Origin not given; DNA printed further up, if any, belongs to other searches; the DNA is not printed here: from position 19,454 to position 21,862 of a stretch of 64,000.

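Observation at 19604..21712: In-frame LpxB-LpxK fusion joining two consecutive lipid A steps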

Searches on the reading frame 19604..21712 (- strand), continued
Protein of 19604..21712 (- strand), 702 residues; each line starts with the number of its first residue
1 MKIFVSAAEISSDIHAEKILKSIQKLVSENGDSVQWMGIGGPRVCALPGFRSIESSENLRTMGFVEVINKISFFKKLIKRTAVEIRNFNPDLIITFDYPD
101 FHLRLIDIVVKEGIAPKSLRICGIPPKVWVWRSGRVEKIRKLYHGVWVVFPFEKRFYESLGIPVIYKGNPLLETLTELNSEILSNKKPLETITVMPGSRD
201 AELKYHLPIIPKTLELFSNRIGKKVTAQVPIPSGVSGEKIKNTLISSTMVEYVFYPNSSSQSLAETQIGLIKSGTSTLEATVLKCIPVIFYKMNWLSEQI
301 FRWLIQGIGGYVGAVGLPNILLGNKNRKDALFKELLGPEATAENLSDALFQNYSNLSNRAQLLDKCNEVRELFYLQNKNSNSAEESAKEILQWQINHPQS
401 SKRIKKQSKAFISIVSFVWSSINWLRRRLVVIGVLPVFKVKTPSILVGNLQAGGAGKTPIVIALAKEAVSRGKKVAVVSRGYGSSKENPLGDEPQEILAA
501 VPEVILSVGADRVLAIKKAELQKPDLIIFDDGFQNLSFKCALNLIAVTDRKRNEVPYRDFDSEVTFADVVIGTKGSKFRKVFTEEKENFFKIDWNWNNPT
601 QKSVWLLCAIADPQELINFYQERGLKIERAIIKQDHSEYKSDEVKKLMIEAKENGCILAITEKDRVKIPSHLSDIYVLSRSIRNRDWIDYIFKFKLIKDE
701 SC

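Call 17: find_related_loci(query=A1, collection=genome_contigs, flank=4000)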
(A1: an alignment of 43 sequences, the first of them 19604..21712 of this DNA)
Query A1 (702 aa) in genome_contigs; peptide patterns used: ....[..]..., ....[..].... (x = any residue, [..] = any of these).
598 stretches matched a pattern (row limit reached: there are more); 580 encode a relative of the query (tblastn E <= 1e-3); the best 80 are kept; 80 distinct loci.
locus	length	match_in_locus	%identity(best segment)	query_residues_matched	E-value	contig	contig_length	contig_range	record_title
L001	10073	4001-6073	48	1-693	0e+0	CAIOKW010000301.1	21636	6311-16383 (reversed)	MAG: Oligoflexia bacterium isolate Umea_bin-07902 genome assembly, contig: bin-07902:301/351, whole genome shotgun seque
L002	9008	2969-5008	44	1-682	8e-176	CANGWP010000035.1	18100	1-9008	MAG: Bdellovibrionales bacterium isolate RE-15aug16-115 genome assembly, contig: RE-15aug16-C3994, whole genome shotgun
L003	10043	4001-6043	43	1-682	7e-173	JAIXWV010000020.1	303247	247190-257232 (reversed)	MAG: Proteobacteria bacterium isolate D4_MAG_00031 pond_D4_MAG_00031_000000000030, whole genome shotgun sequence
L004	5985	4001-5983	43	1-663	4e-171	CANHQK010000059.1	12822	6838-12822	MAG: Bdellovibrionales bacterium isolate RE-26jul17-3 genome assembly, contig: RE-26jul17-C7887, whole genome shotgun se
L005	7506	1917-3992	42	1-668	5e-167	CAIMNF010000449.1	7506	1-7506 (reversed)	MAG: Oligoflexia bacterium isolate AlinenLipids_bin-3717 genome assembly, contig: bin-3717:449/615, whole genome shotgun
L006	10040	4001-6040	32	3-682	6e-100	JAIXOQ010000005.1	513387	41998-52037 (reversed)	MAG: Proteobacteria bacterium isolate C1_MAG_00031 C1_MAG_00031_000000000013, whole genome shotgun sequence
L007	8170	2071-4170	33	1-667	3e-93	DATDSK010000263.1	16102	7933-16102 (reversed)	MAG TPA_asm: Bdellovibrionota bacterium isolate SMAG_U8001 k141_30722, whole genome shotgun sequence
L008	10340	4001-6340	27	4-688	1e-68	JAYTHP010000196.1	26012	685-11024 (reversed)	MAG: Oligoflexia bacterium isolate GFS_2541 GFS_2541_195, whole genome shotgun sequence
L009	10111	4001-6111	35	1-667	8e-93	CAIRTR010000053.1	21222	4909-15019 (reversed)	MAG: Oligoflexia bacterium isolate Kiruna3_bin-3974 genome assembly, contig: bin-3974:053/323, whole genome shotgun sequ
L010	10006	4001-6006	33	2-667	1e-99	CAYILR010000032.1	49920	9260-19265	MAG TPA_asm: uncultured Bacteriovoracaceae bacterium isolate ERP119705_co22_306 genome assembly, contig: NODE_419_length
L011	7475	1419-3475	32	1-667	3e-91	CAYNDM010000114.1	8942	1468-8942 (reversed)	MAG TPA_asm: uncultured Bacteriovoracaceae bacterium isolate SRP144015_co1_124 genome assembly, contig: NODE_3501_length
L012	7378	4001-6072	33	1-667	3e-92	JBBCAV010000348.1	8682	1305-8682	Bdellovibrionota bacterium FG-2 24156C00348.1, whole genome shotgun sequence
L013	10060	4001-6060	32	1-667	1e-88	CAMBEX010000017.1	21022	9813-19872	MAG: Bdellovibrio sp. ZAP7 isolate TH-11nov19-265 genome assembly, contig: TH-11nov19-C6254, whole genome shotgun sequen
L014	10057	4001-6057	32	1-667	5e-83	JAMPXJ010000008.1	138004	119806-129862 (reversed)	MAG: Oligoflexia bacterium isolate R2F_R2FSRR_metabat.28 R2F_C50, whole genome shotgun sequence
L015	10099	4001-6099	33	1-667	7e-93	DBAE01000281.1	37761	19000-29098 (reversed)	MAG TPA_asm: Bacteriovoracaceae bacterium UBA1018 UBA1018_contig_80796, whole genome shotgun sequence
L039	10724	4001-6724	30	3-669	2e-41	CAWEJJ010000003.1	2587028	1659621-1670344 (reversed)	MAG: uncultured Ignavibacteriaceae bacterium isolate MFD05942.bin.2.261 genome assembly, contig: contig_15632, whole gen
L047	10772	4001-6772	31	2-678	2e-39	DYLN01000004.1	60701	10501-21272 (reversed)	MAG TPA_asm: Melioribacter roseus isolate SulCav_AS07-7_2_36_23 SulCav_AS07_7_386_length_60701_cov_12_524536, whole geno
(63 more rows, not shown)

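Call 23: find_encoding_contigs(protein=P0001, flank=3000, max_places=4)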
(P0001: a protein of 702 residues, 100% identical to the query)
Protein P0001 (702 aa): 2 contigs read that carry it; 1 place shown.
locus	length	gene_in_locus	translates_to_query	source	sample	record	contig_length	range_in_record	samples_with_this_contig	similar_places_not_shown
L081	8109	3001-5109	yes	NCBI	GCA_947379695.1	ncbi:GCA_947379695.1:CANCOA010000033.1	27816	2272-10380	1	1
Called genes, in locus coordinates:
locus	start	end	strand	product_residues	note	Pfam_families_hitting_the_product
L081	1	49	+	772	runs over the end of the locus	?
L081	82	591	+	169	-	PF03938:OmpH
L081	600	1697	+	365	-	PF04613:LpxD, PF21711:DCTN5 (faint), PF25084:LbH_EIF2B (faint), PF00132:Hexapep (weak), PF24894:Hexapep_GlmU (faint), PF25087:GMPPB_C (weak), PF00132:Hexapep (weak)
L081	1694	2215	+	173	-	PF22817:ApeP-like (faint), PF07977:FabA, PF22818:ApeI-like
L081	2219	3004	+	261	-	PF25084:LbH_EIF2B (faint), PF25087:GMPPB_C (faint), PF00132:Hexapep (weak), PF13720:Acetyltransf_11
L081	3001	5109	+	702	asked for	PF02684:LpxB, PF02606:LpxK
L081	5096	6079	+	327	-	PF11306:DUF3108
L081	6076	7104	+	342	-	PF01075:Glyco_transf_9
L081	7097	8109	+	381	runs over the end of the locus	PF13439:Glyco_transf_4 (weak), PF20706:GT4-conflict, PF00534:Glycos_transf_1, PF13692:Glyco_trans_1_4, PF13524:Glyco_trans_1_2 (weak)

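Call 42: predict_structure(alignment_id=A1)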
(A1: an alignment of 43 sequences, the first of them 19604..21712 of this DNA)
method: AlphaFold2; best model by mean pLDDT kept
length: 702 residues; sequences in the alignment: 43
mean_pLDDT: 89.3   pTM: 0.70
mean pLDDT of the five models: 89.3, 89.2, 87.5, 87.1, 86.7
residues with pLDDT >= 90: 454; 70-90: 202; 50-70: 41; < 50: 5
segments of 3 or more residues with pLDDT < 50: 698-702
pLDDT, mean of each block of 10 residues (from residue 1): 93 92 95 95 94 91 82 95 98 92 96 95 77 79 92 83 87 68 81 94 93 98 97 89 95 93 94 90 95 86 62 81 86 92 98 95 93 67 92 86 70 94 94 92 94 90 96 96 85 93 95 94 96 90 94 92 93 90 90 93 92 88 84 88 93 93 88 88 93 64 32
secondary structure, 60 per line:
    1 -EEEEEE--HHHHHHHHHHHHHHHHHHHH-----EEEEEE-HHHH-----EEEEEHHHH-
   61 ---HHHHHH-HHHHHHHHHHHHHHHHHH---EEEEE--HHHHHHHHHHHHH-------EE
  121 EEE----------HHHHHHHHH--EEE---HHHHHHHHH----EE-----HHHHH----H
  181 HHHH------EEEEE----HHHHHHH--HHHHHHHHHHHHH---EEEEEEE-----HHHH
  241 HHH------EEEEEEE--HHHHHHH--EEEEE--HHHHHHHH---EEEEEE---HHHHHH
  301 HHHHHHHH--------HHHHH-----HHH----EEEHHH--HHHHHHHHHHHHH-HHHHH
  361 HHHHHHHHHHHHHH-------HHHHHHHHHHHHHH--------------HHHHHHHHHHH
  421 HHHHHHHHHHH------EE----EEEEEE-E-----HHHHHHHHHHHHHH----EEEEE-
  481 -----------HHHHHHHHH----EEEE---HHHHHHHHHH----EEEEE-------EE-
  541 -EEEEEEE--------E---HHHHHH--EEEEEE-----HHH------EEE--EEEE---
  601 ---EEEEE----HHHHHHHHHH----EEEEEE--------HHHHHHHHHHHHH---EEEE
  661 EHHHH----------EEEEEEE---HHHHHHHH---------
elements in order (helices of 4 or more, strands of 3 or more residues): E2-7 H10-29 E35-40 H42-45 E51-55 H56-59 H64-69 H71-88 E92-96 H99-111 E119-123 H134-142 E145-147 H151-159 H171-175 H180-184 E191-195 H200-206 H209-221 E225-231 H237-243 E250-256 H259-265 E268-272 H275-282 E286-291 H295-308 H317-321 E334-336 H342-354 H356-374 H382-395 H410-431 E444-449 H457-470 E475-479 H492-500 E505-508 H512-521 E526-530 E542-548 H561-566 E569-574 E589-591 E594-597 E604-608 H613-622 E627-632 H641-653 E657-661 H662-665 E676-682 H686-693

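Call 44: find_homologous_proteins(query=L013:5230-6162:+, max_evalue=1e-10)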
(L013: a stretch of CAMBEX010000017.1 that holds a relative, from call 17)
Query L013:5230-6162:+ (311 aa): 1193 proteins with E <= 1e-10 among 8000 candidates; the best 120 are listed.
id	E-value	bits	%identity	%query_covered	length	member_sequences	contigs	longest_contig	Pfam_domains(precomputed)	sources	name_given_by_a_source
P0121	1.0e-205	700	100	100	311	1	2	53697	PF02606.21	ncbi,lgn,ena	-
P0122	2.2e-112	394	60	99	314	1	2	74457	PF02606.21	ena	-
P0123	4.0e-108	380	60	100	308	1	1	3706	PF02606.21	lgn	-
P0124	1.5e-106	374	57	99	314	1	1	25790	PF02606.21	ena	-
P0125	4.9e-106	373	58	99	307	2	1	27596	PF02606.21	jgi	jgi:tetraacyldisaccharide 4'-kinase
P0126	7.0e-106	372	59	98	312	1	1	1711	PF02606.21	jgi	jgi:tetraacyldisaccharide 4'-kinase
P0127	1.5e-105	371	58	100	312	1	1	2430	PF02606.21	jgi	jgi:tetraacyldisaccharide 4'-kinase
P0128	7.4e-105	369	56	100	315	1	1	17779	PF02606.21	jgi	jgi:tetraacyldisaccharide 4'-kinase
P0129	4.0e-104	367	59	99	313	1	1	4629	PF02606.21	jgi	jgi:tetraacyldisaccharide 4'-kinase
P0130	4.0e-104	366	57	99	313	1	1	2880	PF02606.21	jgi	jgi:tetraacyldisaccharide 4'-kinase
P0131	1.2e-102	362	56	100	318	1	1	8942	PF02606.21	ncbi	-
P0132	1.8e-102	361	56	99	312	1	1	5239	PF02606.21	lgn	-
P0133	8.8e-102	359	58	100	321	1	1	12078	PF02606.21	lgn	-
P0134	1.6e-101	358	55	99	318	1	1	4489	PF02606.21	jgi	jgi:tetraacyldisaccharide 4'-kinase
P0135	2.8e-101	357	54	99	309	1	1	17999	PF02606.21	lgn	-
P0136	3.8e-100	353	56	100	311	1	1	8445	PF02606.21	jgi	jgi:tetraacyldisaccharide 4'-kinase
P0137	1.8e-99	351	55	100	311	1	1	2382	PF02606.21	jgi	jgi:tetraacyldisaccharide 4'-kinase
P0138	7.8e-99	349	56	100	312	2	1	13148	PF02606.21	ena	-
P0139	1.4e-98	348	56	95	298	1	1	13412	PF02606.21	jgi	jgi:tetraacyldisaccharide 4'-kinase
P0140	3.1e-98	347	56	98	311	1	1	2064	PF02606.21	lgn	-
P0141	2.5e-96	341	55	99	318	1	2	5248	PF02606.21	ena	-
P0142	9.6e-96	339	56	97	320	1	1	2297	PF02606.21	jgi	jgi:tetraacyldisaccharide 4'-kinase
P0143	1.0e-95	339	53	100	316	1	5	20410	PF02606.21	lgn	-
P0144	1.3e-95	339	54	100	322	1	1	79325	PF02606.21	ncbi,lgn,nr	ncbi:MAG: tetraacyldisaccharide 4'-kinase [Methylotenera sp.]|nr:tetraacyldisaccharide 4'-kinase [Ol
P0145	1.9e-95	338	54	99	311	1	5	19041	PF02606.21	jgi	jgi:tetraacyldisaccharide 4'-kinase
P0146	1.9e-95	338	53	100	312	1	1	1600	PF02606.21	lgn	-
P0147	2.3e-95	338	56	98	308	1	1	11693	PF02606.21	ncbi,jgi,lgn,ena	jgi:tetraacyldisaccharide 4'-kinase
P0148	3.5e-95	337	54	100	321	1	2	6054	PF02606.21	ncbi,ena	-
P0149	5.6e-95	336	53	99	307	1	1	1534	PF02606.21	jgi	jgi:tetraacyldisaccharide 4'-kinase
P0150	7.4e-95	336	57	99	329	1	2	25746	PF02606.21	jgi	jgi:tetraacyldisaccharide 4'-kinase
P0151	1.4e-94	335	56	97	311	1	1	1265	PF02606.21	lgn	-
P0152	1.5e-94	335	56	99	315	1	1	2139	PF02606.21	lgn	-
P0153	2.1e-94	335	53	100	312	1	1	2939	PF02606.21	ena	-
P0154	2.3e-94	334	55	96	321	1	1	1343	PF02606.21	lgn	-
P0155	6.2e-94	333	52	96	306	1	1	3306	PF02606.21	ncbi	-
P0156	7.5e-94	333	53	100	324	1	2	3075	PF02606.21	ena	-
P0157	1.3e-93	332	56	95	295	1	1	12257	PF02606.21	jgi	jgi:tetraacyldisaccharide 4'-kinase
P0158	1.7e-93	332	53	99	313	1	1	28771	PF02606.21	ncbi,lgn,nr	ncbi:MAG: tetraacyldisaccharide 4'-kinase [Oligoflexia bacterium]|nr:tetraacyldisaccharide 4'-kinase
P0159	2.4e-93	331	49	98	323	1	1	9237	PF02606.21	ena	-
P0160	2.6e-93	331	54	98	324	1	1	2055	PF02606.21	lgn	-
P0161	3.5e-93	331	52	99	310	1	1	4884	PF02606.21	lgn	-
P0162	7.9e-93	329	55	100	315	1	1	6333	PF02606.21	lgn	-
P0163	8.5e-93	329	54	99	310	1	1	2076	PF02606.21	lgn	-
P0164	9.2e-93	329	53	95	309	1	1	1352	PF02606.21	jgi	jgi:tetraacyldisaccharide 4'-kinase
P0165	9.6e-93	329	52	100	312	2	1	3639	PF02606.21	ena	-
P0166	3.1e-92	327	53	91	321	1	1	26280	PF02606.21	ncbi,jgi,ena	jgi:tetraacyldisaccharide 4'-kinase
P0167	4.9e-92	327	55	98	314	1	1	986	PF02606.21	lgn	-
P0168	7.3e-92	326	52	97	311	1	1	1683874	PF02606.21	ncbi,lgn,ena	-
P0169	1.3e-91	325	52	99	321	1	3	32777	PF02606.21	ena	-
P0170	1.3e-91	325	55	100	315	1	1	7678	PF02606.21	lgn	-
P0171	1.3e-91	325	49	97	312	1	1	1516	PF02606.21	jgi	jgi:tetraacyldisaccharide 4'-kinase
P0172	1.3e-91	325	52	100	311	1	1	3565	PF02606.21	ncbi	-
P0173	1.5e-91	325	52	100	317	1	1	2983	PF02606.21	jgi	jgi:tetraacyldisaccharide 4'-kinase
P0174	1.7e-91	325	50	99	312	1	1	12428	PF02606.21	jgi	jgi:tetraacyldisaccharide 4'-kinase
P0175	2.3e-91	325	55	92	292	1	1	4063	PF02606.21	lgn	-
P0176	2.7e-91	324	56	97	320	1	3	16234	PF02606.21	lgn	-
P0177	3.1e-91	324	56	91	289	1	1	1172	PF02606.21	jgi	jgi:tetraacyldisaccharide 4'-kinase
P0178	4.1e-91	324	54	100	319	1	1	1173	PF02606.21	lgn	-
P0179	5.3e-91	323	50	100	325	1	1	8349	PF02606.21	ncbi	ncbi:MAG: tetraacyldisaccharide 4'-kinase [Bdellovibrionia bacterium]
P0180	8.8e-91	323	53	100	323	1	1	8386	PF02606.21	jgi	jgi:tetraacyldisaccharide 4'-kinase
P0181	9.1e-91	323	53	98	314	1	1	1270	PF02606.21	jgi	jgi:tetraacyldisaccharide 4'-kinase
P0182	1.3e-90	322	49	99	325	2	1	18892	PF02606.21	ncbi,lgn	-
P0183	1.6e-90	322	52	98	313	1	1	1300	PF02606.21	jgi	jgi:tetraacyldisaccharide 4'-kinase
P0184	3.0e-90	321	52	97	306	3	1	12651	PF02606.21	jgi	jgi:tetraacyldisaccharide 4'-kinase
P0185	3.8e-90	321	54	97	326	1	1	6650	PF02606.21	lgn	-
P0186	5.3e-90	320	53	97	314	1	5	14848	PF02606.21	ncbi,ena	-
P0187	5.6e-90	320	52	98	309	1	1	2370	PF02606.21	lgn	-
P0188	5.9e-90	320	51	100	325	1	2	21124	PF02606.21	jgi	jgi:tetraacyldisaccharide 4'-kinase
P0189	6.3e-90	320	49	100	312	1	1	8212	PF02606.21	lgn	-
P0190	8.4e-90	319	53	100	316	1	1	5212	PF02606.21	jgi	jgi:tetraacyldisaccharide 4'-kinase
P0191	1.0e-89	319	51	99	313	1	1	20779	PF02606.21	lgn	-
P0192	1.0e-89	319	53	98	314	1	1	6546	PF02606.21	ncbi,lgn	-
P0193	1.4e-89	319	52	94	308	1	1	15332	PF02606.21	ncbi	-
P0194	1.6e-89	319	52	99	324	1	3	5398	PF02606.21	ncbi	ncbi:MAG: tetraacyldisaccharide 4'-kinase [Bdellovibrionota bacterium]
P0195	7.4e-89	316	53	91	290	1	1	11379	PF02606.21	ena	-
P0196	7.4e-89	316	50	97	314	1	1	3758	PF02606.21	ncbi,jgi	jgi:tetraacyldisaccharide 4'-kinase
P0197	7.9e-89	316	48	98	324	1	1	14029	PF02606.21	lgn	-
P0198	8.2e-89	316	53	100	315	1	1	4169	PF02606.21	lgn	-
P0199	8.9e-89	316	51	100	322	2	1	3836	PF02606.21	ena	-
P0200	9.4e-89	316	52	100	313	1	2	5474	PF02606.21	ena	-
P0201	1.4e-88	315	54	98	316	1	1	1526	PF02606.21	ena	-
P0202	1.8e-88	315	48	99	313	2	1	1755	PF02606.21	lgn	-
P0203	2.0e-88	315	50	100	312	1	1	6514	PF02606.21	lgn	-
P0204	3.0e-88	314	49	100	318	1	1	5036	PF02606.21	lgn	-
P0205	4.5e-88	314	51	98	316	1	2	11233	PF02606.21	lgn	-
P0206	5.8e-88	313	50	100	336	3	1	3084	PF02606.21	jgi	-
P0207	1.3e-87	312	52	98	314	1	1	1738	PF02606.21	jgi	jgi:tetraacyldisaccharide 4'-kinase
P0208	1.4e-87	312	50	99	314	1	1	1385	PF02606.21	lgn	-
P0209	1.6e-87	312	53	98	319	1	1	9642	PF02606.21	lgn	-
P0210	1.7e-87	312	52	100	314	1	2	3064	PF02606.21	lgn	-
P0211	2.9e-87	311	52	97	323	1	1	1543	PF02606.21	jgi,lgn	jgi:tetraacyldisaccharide 4'-kinase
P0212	3.4e-87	311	50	97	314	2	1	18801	PF02606.21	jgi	-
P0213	5.1e-87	310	54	90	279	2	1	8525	PF02606.21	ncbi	-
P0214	7.8e-87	310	58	87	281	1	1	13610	PF02606.21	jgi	jgi:tetraacyldisaccharide 4'-kinase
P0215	9.4e-87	309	51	99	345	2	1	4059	PF02606.21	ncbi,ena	-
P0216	1.0e-86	309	51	100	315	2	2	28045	PF02606.21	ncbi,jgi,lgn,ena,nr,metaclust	ncbi:MAG: tetraacyldisaccharide 4'-kinase [Bdellovibrionales bacterium GWB1_55_8]|nr:MAG: tetraacyld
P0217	1.1e-86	309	52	100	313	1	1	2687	PF02606.21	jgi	jgi:tetraacyldisaccharide 4'-kinase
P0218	1.7e-86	309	51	98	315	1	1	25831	PF02606.21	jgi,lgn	-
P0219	1.7e-86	309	50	99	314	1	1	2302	PF02606.21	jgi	jgi:tetraacyldisaccharide 4'-kinase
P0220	2.1e-86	308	53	97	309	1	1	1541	PF02606.21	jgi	jgi:tetraacyldisaccharide 4'-kinase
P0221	2.3e-86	308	53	97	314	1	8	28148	PF02606.21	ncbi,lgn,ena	-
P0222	2.5e-86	308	55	91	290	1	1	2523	PF02606.21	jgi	jgi:tetraacyldisaccharide 4'-kinase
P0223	3.1e-86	308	53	91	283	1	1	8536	PF02606.21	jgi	jgi:tetraacyldisaccharide 4'-kinase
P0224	3.1e-86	308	53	97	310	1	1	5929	PF02606.21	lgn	-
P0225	3.6e-86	308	50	100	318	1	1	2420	PF02606.21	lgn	-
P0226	6.7e-86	307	51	100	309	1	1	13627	PF02606.21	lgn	-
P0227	7.0e-86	307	54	87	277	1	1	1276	PF02606.21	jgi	jgi:tetraacyldisaccharide 4'-kinase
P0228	8.4e-86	306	52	91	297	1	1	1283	PF02606.21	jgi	jgi:tetraacyldisaccharide 4'-kinase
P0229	1.4e-85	306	51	97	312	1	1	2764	PF02606.21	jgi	jgi:tetraacyldisaccharide 4'-kinase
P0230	1.6e-85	305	51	100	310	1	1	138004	PF02606.21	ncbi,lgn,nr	ncbi:MAG: tetraacyldisaccharide 4'-kinase [Oligoflexia bacterium]|nr:tetraacyldisaccharide 4'-kinase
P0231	2.9e-85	305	51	97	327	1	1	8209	PF02606.21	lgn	-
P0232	5.5e-85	304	54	95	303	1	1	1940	PF02606.21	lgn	-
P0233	7.0e-85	303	51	100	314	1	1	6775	PF02606.21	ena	-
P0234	1.1e-84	303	48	100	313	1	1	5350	PF02606.21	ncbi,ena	-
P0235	1.3e-84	302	50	100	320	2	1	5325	PF02606.21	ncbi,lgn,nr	ncbi:MAG TPA: tetraacyldisaccharide 4'-kinase [Bdellovibrionota bacterium]|nr:tetraacyldisaccharide 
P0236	1.3e-84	302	50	98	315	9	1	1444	PF02606.21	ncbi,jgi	jgi:tetraacyldisaccharide 4'-kinase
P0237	1.4e-84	302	52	97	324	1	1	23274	PF02606.21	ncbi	-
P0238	5.2e-84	300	57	77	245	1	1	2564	PF02606.21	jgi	jgi:tetraacyldisaccharide 4'-kinase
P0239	5.9e-84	300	52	98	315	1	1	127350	PF02606.21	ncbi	ncbi:tetraacyldisaccharide 4'-kinase [Bdellovibrionota bacterium FG-1]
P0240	6.5e-84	300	49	98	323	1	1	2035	PF02606.21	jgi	-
